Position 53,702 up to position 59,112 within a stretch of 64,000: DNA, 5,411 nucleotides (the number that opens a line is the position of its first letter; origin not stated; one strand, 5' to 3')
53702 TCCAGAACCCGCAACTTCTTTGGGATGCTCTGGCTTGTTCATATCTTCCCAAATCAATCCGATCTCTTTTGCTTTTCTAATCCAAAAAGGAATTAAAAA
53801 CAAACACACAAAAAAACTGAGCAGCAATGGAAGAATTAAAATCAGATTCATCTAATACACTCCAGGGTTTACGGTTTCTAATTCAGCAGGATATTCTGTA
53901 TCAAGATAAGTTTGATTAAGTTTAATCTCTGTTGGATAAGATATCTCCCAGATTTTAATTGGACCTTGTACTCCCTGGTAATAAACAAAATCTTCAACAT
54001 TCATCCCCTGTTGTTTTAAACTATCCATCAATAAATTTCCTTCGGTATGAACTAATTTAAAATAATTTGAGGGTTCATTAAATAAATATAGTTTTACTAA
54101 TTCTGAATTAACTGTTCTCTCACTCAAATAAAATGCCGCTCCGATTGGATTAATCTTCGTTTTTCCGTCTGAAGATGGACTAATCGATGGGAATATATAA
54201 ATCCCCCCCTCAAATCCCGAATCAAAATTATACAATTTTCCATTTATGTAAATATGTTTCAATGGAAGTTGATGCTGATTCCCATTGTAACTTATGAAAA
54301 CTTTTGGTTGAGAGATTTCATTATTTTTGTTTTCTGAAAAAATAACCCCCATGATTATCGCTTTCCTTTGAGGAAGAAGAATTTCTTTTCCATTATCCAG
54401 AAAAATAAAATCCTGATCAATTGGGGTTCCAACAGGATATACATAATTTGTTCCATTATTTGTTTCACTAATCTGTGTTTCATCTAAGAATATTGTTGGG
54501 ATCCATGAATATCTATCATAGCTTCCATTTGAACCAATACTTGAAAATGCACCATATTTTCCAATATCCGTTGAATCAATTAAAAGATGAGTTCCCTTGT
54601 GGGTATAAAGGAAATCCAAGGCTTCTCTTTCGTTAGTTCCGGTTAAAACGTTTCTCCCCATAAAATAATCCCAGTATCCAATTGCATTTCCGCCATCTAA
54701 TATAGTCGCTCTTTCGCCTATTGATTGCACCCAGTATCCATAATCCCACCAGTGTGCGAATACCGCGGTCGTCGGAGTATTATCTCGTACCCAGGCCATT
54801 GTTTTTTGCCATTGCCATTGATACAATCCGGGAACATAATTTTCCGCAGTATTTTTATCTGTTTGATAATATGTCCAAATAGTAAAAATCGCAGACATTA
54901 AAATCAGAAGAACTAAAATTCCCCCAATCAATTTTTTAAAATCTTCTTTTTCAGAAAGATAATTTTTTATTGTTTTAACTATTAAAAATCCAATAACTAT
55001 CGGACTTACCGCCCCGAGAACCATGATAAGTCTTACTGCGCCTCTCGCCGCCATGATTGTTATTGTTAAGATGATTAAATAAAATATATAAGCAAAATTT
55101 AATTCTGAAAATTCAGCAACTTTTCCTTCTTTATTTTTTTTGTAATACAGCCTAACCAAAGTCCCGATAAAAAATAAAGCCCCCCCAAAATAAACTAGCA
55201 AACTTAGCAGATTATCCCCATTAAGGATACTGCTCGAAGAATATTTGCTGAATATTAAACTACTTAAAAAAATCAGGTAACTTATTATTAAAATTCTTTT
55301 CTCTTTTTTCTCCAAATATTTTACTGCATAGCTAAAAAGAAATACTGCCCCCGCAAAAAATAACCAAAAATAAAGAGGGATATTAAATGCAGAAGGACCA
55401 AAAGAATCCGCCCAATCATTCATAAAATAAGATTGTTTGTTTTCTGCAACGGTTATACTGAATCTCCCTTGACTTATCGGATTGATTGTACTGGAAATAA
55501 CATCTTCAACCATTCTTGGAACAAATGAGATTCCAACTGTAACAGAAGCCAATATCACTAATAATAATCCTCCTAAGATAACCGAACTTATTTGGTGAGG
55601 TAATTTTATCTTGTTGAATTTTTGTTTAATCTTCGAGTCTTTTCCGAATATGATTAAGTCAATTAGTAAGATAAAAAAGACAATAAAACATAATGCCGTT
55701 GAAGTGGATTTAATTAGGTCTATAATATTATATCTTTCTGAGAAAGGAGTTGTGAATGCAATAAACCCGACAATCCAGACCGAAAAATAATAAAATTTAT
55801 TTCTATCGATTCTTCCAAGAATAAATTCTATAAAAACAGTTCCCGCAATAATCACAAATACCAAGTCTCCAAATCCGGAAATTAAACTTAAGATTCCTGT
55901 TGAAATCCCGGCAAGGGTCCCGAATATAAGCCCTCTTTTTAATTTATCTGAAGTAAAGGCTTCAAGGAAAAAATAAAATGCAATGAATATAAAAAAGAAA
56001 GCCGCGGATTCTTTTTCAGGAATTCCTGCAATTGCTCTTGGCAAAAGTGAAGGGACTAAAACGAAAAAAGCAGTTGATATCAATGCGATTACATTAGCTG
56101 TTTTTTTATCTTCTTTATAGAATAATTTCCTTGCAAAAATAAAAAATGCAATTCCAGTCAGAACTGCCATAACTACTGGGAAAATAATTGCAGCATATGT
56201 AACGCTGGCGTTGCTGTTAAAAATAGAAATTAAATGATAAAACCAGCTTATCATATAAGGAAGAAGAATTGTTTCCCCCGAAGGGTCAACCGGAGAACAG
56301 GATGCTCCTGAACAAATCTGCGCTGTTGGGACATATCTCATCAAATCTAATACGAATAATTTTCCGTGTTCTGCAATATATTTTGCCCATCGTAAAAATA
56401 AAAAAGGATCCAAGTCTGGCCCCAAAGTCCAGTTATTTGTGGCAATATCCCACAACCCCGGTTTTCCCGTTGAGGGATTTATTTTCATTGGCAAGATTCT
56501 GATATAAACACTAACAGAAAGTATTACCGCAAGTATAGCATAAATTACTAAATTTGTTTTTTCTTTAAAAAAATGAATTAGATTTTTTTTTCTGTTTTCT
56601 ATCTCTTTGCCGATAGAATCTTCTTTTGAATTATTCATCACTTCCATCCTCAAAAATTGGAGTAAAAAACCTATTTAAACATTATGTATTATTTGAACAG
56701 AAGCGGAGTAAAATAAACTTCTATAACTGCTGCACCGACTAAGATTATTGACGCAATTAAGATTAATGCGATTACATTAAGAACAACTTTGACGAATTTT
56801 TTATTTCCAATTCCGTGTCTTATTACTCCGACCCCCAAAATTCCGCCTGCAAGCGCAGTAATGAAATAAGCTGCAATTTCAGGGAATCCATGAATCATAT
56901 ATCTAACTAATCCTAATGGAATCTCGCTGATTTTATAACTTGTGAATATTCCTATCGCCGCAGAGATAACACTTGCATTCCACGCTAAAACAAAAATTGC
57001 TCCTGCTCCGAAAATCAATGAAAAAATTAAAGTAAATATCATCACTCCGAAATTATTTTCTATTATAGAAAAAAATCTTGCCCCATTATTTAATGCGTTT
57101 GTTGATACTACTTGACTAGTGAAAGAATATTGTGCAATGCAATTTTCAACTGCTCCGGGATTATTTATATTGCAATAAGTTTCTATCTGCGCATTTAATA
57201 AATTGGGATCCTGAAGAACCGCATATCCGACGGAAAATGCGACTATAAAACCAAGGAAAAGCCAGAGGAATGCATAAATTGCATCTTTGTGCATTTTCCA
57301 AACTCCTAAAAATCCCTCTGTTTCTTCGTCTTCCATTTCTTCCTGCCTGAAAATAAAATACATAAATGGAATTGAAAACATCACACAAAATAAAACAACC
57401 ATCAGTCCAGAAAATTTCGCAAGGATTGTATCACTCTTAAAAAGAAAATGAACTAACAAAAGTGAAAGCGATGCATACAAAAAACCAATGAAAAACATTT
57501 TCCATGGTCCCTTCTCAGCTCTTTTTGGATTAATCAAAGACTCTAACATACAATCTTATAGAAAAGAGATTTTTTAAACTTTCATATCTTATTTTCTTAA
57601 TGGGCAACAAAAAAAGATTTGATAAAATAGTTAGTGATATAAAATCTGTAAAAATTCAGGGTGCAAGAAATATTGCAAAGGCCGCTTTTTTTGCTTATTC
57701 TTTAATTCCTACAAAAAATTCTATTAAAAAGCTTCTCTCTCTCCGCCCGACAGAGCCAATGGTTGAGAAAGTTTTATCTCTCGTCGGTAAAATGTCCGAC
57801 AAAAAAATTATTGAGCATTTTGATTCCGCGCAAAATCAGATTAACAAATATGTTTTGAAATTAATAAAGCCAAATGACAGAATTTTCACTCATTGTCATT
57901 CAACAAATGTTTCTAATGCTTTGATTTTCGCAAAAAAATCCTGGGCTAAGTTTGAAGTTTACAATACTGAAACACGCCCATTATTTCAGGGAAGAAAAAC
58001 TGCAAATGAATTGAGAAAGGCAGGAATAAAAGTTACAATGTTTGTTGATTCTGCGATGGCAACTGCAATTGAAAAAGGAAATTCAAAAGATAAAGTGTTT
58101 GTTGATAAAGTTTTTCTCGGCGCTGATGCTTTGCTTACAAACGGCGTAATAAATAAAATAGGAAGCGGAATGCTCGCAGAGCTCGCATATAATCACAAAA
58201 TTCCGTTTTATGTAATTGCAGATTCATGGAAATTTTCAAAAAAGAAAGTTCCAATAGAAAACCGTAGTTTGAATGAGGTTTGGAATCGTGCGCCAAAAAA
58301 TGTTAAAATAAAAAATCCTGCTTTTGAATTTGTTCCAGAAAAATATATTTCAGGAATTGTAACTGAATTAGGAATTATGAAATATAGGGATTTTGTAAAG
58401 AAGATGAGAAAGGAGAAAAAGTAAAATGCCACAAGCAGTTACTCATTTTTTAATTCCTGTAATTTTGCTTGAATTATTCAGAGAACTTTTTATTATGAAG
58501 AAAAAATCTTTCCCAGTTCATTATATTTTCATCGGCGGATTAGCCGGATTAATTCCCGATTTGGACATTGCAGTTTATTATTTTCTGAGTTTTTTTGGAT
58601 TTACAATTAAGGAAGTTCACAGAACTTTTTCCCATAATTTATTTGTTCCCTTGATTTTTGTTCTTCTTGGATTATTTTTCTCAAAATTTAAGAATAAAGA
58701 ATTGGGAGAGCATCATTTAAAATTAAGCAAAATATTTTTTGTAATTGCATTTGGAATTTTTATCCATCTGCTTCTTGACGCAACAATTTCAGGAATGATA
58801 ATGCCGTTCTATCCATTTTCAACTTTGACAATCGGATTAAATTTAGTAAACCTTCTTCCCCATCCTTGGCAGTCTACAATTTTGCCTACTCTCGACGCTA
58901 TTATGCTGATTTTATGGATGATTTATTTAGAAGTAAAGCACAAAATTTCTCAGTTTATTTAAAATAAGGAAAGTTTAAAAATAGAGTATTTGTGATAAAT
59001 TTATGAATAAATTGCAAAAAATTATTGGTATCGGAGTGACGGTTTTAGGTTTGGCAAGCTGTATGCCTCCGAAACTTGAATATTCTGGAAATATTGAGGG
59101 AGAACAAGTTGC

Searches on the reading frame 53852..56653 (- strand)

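Call 77: search_protein_families(library=pfam, proteins=[window:53852-56653:-], max_evalue=0.0001)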
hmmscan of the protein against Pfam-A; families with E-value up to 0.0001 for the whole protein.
window:53852-56653:- (933 aa): 1 family
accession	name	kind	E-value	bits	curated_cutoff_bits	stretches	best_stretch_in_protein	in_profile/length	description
PF02516.20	STT3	-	1.4e-08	35.1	24.5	1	130-369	74-301/405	Oligosaccharyl transferase STT3, N-terminal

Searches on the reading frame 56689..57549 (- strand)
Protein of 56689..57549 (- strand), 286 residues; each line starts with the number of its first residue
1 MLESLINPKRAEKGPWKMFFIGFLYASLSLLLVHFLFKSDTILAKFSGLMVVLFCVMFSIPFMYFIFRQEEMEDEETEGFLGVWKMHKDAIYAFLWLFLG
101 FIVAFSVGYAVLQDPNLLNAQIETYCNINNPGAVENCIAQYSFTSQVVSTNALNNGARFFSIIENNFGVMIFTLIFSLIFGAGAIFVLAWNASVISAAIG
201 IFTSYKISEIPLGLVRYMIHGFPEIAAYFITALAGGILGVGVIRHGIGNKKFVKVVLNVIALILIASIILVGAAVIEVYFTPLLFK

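Call 78: search_protein_families(library=pfam, proteins=[window:56689-57549:-], max_evalue=0.0001)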
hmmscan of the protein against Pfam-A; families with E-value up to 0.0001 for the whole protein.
window:56689-57549:- (286 aa): 1 family
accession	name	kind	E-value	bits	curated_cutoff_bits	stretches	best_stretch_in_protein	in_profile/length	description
PF01944.22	SpoIIM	-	1.3e-14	54.9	26.9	1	99-282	3-163/163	Stage II sporulation protein M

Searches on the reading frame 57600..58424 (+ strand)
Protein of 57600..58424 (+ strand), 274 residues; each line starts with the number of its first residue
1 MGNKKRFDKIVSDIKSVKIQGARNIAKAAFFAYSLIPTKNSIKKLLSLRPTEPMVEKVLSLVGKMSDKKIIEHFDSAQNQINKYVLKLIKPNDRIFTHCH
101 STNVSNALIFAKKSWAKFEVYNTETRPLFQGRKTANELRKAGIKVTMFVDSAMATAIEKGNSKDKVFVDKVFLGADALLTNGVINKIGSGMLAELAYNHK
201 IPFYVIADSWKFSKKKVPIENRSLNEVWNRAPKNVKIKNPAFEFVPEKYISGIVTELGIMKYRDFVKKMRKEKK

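Call 78: search_protein_families(library=pfam, proteins=[window:57600-58424:+], max_evalue=0.0001)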
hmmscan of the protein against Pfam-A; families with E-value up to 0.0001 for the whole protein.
window:57600-58424:+ (274 aa): 1 family
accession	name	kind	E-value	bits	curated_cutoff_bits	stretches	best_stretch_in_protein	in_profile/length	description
PF01008.23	IF-2B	-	1.3e-51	175.9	22.4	1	68-261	83-279/280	Initiation factor 2 subunit family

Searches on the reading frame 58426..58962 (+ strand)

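Call 78: search_protein_families(library=pfam, proteins=[window:58426-58962:+], max_evalue=0.0001)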
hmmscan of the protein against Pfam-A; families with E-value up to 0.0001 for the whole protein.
window:58426-58962:+ (178 aa): 1 family
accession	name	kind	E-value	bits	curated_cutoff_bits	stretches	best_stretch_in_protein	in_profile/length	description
PF04307.19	YdjM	-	7.4e-16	58.6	29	1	4-153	3-141/176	YdjM inner membrane protein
